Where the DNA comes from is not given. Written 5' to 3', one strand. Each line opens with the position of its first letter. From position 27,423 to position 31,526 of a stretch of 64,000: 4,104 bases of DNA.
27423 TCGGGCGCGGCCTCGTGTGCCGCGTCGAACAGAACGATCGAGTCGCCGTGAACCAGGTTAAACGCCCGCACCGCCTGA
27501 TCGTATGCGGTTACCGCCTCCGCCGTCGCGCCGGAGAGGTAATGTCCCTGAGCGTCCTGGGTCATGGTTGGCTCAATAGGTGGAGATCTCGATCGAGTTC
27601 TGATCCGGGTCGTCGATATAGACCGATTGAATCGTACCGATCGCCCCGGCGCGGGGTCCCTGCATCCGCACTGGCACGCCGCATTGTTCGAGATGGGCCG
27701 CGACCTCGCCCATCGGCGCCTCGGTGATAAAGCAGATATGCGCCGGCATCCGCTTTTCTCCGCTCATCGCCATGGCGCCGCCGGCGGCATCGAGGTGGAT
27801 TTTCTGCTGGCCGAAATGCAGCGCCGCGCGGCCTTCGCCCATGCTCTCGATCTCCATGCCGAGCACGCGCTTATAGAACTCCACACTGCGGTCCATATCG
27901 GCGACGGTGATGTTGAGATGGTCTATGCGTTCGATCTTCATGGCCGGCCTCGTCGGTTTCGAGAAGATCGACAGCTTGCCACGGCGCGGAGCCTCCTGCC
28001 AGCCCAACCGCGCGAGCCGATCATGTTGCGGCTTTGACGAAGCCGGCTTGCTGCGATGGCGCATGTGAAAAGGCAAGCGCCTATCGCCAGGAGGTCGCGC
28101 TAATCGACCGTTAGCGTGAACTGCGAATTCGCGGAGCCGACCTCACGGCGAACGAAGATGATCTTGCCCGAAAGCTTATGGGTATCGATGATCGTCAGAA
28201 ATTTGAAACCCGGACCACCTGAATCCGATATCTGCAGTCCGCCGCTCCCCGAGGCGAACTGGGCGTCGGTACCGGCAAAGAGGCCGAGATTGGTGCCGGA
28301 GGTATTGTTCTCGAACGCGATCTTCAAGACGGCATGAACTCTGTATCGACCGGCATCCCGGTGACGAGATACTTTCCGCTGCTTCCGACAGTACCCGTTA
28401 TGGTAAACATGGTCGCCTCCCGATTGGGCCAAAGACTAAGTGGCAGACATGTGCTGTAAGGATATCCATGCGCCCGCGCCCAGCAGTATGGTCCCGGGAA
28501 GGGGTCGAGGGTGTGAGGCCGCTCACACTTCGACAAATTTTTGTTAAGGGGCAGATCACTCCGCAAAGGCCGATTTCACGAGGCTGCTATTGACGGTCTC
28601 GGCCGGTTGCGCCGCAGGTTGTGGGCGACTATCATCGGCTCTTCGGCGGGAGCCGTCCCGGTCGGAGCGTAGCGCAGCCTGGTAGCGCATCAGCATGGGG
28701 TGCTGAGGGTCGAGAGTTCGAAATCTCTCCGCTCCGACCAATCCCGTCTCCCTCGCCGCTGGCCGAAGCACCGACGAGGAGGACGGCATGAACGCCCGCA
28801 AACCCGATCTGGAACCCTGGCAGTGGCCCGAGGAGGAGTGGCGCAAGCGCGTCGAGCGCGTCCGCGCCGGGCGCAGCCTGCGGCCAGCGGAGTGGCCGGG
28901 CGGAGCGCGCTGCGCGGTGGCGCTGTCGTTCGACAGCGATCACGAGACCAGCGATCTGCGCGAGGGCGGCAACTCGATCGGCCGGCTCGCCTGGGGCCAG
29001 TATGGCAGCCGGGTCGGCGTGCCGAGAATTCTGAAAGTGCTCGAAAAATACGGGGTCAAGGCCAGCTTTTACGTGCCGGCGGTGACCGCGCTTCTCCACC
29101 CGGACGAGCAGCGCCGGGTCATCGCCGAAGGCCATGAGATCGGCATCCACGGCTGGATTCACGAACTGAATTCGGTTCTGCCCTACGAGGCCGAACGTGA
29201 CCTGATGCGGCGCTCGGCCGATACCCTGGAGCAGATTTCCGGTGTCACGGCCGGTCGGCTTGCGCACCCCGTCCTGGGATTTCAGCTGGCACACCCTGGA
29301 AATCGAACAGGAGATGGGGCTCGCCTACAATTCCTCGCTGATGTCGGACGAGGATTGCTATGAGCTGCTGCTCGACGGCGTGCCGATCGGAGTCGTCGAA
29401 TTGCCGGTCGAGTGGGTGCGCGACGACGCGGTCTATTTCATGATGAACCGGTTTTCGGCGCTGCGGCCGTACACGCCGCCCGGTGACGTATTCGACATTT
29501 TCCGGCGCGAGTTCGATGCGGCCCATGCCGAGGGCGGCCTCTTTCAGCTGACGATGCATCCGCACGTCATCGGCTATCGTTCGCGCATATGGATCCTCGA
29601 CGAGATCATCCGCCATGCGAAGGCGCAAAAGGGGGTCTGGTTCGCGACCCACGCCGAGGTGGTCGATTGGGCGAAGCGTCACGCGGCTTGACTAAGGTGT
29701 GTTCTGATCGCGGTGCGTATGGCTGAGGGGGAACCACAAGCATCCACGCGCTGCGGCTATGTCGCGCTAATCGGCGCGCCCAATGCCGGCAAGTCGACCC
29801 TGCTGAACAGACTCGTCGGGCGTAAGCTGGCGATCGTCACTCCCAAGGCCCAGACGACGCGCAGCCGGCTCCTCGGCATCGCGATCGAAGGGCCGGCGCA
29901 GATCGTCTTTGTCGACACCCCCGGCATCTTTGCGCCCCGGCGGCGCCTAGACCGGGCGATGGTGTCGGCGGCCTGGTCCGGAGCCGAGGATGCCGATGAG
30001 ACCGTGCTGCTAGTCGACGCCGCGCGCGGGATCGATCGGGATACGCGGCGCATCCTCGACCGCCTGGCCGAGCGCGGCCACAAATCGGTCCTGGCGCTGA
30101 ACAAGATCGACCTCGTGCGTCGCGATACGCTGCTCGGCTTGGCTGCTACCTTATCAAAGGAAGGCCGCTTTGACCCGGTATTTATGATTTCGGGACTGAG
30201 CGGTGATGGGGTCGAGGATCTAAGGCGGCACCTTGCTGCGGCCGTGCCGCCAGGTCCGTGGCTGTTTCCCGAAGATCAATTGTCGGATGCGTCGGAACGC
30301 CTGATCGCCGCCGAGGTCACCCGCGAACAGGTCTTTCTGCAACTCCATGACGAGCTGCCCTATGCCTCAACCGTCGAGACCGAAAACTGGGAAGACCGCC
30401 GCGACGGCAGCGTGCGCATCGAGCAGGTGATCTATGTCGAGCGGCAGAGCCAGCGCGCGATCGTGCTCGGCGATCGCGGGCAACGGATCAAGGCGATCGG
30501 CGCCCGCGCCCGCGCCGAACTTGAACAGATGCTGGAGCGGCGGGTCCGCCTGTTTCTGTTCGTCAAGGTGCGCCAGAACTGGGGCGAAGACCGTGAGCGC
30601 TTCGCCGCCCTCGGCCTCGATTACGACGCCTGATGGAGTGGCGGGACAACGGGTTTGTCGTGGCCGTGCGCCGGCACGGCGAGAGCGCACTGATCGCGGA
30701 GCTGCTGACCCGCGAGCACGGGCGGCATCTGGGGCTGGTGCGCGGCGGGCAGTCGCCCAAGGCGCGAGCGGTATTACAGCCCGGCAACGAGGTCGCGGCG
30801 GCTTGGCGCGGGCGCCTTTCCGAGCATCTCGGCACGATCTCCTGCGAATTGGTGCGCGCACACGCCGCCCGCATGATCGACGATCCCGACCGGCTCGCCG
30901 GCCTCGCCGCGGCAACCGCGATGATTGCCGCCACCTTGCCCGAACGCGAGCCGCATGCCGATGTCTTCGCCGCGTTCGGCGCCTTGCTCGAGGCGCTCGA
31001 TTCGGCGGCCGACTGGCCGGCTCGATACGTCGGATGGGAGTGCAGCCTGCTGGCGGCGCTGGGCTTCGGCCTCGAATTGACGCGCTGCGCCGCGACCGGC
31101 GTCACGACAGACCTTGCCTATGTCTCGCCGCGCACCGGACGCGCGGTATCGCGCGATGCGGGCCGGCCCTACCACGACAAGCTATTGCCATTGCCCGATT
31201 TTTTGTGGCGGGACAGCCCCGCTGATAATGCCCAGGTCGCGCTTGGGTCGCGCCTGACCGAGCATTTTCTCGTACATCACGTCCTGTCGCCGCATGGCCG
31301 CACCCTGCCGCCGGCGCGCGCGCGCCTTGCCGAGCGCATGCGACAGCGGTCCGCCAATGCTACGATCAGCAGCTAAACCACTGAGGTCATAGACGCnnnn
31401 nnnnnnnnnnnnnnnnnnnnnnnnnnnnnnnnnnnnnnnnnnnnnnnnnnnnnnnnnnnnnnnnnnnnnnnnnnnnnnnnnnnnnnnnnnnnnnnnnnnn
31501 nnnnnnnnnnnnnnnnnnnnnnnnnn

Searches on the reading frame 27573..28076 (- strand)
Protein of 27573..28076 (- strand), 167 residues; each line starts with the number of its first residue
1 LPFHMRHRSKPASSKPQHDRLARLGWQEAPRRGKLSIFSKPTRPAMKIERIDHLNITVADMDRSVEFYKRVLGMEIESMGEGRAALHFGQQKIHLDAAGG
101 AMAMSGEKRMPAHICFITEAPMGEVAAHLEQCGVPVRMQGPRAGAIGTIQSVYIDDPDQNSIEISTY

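Call 55: search_protein_families(library=ncbifam, proteins=[window:27573-28076:-], max_evalue=0.001)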
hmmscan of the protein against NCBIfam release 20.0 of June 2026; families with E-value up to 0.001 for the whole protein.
window:27573-28076:- (167 aa): 28 families (the best 25 are shown)
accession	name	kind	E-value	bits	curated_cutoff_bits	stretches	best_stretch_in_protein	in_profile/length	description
NF000496.2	Fos_GSH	equivalog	5.4e-11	42.7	180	1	48-164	2-114/136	fosfomycin resistance glutathione transferase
NF003152.0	PRK04101.1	equivalog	2.1e-08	34.6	171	1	48-166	2-118/139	metallothiol transferase FosB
NF000221.4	FosA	exception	2.1e-08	34.1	250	1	50-164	4-114/137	FosA family fosfomycin resistance glutathione transferase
NF000125.1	498180014_fosA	hypoth_equivalog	5.2e-08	33.1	250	1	46-166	1-118/129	Fos family putative thiol transferase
TIGR02295.1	HpaD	equivalog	8.2e-08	31.8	321.4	1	44-166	133-259/298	3,4-dihydroxyphenylacetate 2,3-dioxygenase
NF000493.1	Fos_BSH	exception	3.5e-07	30.7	240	1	48-166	1-117/137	FosB/FosD family fosfomycin resistance bacillithiol transferase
TIGR03211.1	catechol_2_3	equivalog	3.9e-07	29.6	320.2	1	48-78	2-32/303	catechol 2,3-dioxygenase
TIGR00068.2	glyox_I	equivalog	7.4e-07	29.2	120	0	51-76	2-27/143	lactoylglutathione lyase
NF000074.1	299782349_fosC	exception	2e-06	27.9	250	1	51-164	5-109/132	FosC2 family fosfomycin resistance glutathione transferase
NF040540.1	fosA5_fam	exception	2.9e-06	27.4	310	1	51-164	5-114/139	FosA5 family fosfomycin resistance glutathione transferase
NF000063.1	Fos_BSH_Sepi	exception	3.2e-06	27.3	300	1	46-166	1-119/142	FosB family fosfomycin resistance bacillithiol transferase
NF000495.1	FosK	exception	4e-06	26.7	280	1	48-164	2-109/132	fosfomycin resistance glutathione transferase FosK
NF000494.1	FosF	exception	4.4e-06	26.7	280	1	48-164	2-109/132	fosfomycin resistance glutathione transferase FosF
NF000026.1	154989_fosA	exception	1.1e-05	25.6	275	1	50-164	4-114/141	FosA/FosA2 family fosfomycin resistance glutathione transferase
NF033405.1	FosLL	exception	1.2e-05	25.7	270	1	46-96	1-51/135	fosfomycin resistance glutathione transferase FosLL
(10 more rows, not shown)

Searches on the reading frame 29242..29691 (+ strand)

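Call 55: search_protein_families(library=ncbifam, proteins=[window:29242-29691:+], max_evalue=0.001)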
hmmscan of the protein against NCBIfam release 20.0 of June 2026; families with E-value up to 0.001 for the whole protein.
window:29242-29691:+ (149 aa): 1 family
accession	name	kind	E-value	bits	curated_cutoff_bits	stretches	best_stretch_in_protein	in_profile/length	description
TIGR03212.1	uraD_N-term-dom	equivalog_domain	1.1e-06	27.9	424.6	1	24-148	175-296/297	allantoinase PuuE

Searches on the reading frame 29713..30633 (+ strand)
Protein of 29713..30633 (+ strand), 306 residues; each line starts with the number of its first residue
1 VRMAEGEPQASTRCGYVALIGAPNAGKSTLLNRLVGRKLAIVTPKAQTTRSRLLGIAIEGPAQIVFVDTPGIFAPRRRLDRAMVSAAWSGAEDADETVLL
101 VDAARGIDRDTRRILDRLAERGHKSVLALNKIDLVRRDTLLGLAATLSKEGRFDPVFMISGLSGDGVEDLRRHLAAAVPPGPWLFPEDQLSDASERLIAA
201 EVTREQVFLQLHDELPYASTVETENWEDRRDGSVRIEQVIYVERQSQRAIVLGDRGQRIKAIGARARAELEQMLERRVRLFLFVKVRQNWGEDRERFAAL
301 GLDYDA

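Call 52: search_protein_families(library=pfam, proteins=[window:29713-30633:+], max_evalue=0.00001)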
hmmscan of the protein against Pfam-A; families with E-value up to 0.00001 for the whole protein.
window:29713-30633:+ (306 aa): 6 families
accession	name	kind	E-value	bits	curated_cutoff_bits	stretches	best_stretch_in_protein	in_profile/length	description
PF01926.29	MMR_HSR1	-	1.7e-23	83.3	21.9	1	17-131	2-113/113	50S ribosome-binding GTPase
PF07650.23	KH_2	-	1.8e-17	63.3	22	1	214-290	1-77/78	KH domain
PF02421.24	FeoB_N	-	2.5e-13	50.3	27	1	17-173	3-155/156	Ferrous iron transport protein B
PF00009.33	GTP_EFTU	-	5.4e-13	49.4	26.5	1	18-179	7-187/188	Elongation factor Tu GTP binding domain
PF00350.29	Dynamin_N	-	2.9e-08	34.4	27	0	17-48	1-32/168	Dynamin family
PF03193.22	RsgA_GTPase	-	1.8e-07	31.6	30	0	16-72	108-168/174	RsgA GTPase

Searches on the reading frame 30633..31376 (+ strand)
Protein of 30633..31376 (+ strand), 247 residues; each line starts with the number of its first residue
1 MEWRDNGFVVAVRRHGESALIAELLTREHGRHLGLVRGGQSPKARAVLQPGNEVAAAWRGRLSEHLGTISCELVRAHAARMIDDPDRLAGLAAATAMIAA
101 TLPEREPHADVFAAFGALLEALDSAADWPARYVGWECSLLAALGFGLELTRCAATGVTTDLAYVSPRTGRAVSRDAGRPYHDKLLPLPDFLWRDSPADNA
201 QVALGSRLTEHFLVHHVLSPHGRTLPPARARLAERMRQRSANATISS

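Call 52: search_protein_families(library=pfam, proteins=[window:30633-31376:+], max_evalue=0.00001)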
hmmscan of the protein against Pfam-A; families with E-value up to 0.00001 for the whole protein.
window:30633-31376:+ (247 aa): 2 families
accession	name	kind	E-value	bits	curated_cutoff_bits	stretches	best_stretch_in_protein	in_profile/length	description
PF02565.21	RecO_C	-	1.6e-27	96.6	22.1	1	83-221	2-153/157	Recombination protein O C terminal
PF11967.14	RecO_N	-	5e-18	65.4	27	1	1-74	1-77/80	Recombination protein O N terminal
